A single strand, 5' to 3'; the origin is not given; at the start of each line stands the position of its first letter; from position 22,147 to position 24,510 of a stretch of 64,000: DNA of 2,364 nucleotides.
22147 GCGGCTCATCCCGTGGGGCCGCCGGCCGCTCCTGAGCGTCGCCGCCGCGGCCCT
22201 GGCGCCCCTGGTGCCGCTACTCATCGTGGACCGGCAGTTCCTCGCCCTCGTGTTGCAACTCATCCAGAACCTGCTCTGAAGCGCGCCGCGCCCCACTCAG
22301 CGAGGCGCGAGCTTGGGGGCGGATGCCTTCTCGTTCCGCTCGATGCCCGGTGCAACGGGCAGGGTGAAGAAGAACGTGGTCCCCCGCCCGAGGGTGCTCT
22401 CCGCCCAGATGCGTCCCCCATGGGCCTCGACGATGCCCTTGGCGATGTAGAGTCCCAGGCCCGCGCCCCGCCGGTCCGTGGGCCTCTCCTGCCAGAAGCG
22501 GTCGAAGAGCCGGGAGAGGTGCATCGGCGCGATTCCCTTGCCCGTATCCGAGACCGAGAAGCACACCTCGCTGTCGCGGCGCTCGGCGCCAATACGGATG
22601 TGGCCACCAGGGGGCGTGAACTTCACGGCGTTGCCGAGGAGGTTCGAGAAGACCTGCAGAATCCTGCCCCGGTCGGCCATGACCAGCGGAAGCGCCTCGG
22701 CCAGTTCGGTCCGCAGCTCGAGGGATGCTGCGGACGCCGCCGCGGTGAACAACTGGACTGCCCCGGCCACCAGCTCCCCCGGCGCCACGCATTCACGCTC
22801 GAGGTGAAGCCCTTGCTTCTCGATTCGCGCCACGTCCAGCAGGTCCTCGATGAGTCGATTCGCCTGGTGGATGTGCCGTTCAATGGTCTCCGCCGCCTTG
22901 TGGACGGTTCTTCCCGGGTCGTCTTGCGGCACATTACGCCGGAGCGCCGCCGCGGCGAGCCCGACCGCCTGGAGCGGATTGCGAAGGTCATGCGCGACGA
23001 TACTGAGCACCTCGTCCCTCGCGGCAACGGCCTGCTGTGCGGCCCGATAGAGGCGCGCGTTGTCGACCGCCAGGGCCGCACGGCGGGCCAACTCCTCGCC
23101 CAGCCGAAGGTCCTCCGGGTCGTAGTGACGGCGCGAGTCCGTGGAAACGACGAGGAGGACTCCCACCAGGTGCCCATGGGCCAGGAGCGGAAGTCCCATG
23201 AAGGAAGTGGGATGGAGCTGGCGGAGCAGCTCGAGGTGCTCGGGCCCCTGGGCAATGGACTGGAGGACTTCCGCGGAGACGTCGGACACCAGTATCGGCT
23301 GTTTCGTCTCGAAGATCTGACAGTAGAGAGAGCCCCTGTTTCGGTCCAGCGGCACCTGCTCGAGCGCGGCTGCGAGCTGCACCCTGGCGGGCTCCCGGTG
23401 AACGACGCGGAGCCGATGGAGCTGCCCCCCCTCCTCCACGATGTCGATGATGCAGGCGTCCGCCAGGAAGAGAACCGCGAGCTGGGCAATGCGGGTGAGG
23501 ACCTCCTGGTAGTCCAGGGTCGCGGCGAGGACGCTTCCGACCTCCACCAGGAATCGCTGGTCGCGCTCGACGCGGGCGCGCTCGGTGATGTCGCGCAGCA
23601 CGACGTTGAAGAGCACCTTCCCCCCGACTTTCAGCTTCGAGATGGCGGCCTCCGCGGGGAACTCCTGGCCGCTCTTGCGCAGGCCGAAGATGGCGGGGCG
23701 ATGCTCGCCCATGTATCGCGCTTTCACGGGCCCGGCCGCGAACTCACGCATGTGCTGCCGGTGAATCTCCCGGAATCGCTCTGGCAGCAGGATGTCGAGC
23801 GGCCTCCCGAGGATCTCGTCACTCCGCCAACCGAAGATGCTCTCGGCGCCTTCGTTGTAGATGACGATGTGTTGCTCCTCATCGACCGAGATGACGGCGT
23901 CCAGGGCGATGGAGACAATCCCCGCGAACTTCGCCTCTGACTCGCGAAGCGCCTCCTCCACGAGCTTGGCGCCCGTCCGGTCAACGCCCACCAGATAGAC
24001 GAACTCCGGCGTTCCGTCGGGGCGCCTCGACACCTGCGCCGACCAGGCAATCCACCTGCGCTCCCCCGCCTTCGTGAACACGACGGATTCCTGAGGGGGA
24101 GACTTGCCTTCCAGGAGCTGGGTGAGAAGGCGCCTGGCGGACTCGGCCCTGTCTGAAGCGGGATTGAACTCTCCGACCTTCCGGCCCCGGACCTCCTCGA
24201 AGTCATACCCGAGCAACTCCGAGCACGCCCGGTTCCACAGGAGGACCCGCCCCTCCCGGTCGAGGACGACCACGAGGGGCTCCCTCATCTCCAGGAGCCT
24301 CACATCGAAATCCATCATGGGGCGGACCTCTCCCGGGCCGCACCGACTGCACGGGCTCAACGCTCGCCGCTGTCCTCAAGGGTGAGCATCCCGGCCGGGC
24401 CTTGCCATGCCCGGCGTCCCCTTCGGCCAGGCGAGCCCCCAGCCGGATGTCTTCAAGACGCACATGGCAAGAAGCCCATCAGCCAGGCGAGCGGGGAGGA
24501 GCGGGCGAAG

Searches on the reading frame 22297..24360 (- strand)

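Call 55: search_protein_families(library=pfam, proteins=[window:22297-24360:-], max_evalue=0.01)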
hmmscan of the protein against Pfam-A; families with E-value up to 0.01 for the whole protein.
window:22297-24360:- (687 aa): 14 families
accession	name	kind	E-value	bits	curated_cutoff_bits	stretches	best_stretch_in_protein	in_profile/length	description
PF02518.31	HATPase_c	-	7.5e-32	110.5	26.4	1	563-670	2-110/111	Histidine kinase-, DNA gyrase B-, and HSP90-like ATPase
PF08448.16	PAS_4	-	4.4e-25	88.5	23.1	2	29-130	7-107/110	PAS fold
PF00989.32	PAS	-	2e-21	76.6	22.6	2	27-120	11-105/113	PAS fold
PF13426.13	PAS_9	-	3.4e-21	75.9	27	2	154-260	2-103/103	PAS domain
PF01590.32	GAF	-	7.3e-16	59.3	22.4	1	283-432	1-133/133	GAF domain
PF13185.12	GAF_2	-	1.6e-15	58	28.6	1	282-433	2-136/136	GAF domain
PF00512.31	HisKA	-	2e-13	50.6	26.9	1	447-515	1-65/66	His Kinase A (phospho-acceptor) domain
PF08447.18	PAS_3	-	2.3e-10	41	25.6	1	40-121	2-85/89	PAS fold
PF13188.13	PAS_8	-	4.5e-09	36.3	21.8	1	30-65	14-46/65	PAS domain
PF13492.12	GAF_3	-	5.6e-09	36.9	27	1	293-434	12-129/129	GAF domain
PF24820.1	Diguanyl_cycl_sensor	-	9.3e-05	22.8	28.1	0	25-72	5-51/109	Diguanylate cyclase-like sensor domain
PF13581.12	HATPase_c_2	-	0.00023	21.6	27.4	1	557-646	22-111/127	Histidine kinase-like ATPase domain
PF13596.12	PAS_10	-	0.00076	20.5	22.1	0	156-207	12-62/106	PAS domain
PF12860.13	PAS_7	-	0.008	16.7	27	0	30-57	8-35/115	PAS fold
